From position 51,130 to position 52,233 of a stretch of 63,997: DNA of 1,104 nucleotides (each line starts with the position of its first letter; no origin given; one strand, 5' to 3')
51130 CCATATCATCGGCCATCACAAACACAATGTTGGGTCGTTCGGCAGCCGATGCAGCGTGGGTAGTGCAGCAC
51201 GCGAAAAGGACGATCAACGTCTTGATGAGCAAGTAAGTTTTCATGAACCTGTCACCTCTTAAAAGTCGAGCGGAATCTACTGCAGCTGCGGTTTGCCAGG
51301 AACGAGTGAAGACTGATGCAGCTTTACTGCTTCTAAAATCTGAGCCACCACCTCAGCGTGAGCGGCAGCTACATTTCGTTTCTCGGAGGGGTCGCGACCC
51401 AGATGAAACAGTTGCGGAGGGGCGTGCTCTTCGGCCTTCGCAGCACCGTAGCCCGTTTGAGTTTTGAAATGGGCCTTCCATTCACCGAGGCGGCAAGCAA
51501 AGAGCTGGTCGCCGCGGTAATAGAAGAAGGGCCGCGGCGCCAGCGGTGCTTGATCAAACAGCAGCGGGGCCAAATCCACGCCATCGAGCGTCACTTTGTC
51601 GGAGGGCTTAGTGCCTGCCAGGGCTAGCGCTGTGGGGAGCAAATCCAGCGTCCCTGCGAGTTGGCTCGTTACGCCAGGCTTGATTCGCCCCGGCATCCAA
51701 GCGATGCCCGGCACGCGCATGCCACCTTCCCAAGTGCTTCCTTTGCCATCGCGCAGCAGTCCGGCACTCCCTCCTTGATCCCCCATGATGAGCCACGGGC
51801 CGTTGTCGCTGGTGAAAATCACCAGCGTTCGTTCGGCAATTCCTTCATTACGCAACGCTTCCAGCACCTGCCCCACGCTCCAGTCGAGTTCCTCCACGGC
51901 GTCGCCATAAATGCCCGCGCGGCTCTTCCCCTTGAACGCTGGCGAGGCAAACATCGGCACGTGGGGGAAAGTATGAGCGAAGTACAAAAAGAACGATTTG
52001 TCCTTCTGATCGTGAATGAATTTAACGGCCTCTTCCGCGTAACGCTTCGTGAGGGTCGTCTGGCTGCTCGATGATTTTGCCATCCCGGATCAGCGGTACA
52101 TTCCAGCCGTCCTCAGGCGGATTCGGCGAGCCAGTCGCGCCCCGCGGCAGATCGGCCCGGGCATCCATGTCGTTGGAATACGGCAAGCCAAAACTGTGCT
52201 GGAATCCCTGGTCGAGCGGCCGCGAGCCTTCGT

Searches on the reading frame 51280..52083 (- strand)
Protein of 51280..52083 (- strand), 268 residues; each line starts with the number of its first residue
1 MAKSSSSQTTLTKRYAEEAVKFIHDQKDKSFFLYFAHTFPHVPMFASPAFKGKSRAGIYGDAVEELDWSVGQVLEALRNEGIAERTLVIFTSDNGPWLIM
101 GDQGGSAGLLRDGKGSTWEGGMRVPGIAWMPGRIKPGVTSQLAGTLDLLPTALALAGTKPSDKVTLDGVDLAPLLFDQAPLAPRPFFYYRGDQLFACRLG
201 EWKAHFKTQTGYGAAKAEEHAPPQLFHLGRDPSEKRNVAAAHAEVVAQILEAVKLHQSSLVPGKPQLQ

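Call 45: search_protein_families(library=pfam, proteins=[window:51280-52083:-], max_evalue=0.001)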
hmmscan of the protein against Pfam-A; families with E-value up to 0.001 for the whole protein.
window:51280-52083:- (268 aa): 3 families
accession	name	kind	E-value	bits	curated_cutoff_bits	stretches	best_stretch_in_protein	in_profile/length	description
PF00884.28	Sulfatase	-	4.9e-29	102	25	1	9-157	143-300/301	Sulfatase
PF14707.11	Sulfatase_C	-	9.8e-22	78.3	30.9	1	184-267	4-103/127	C-terminal region of aryl-sulfatase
PF16347.10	SGSH_C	-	9.9e-05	23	29.3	1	118-250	12-145/154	N-sulphoglucosamine sulphohydrolase, C-terminal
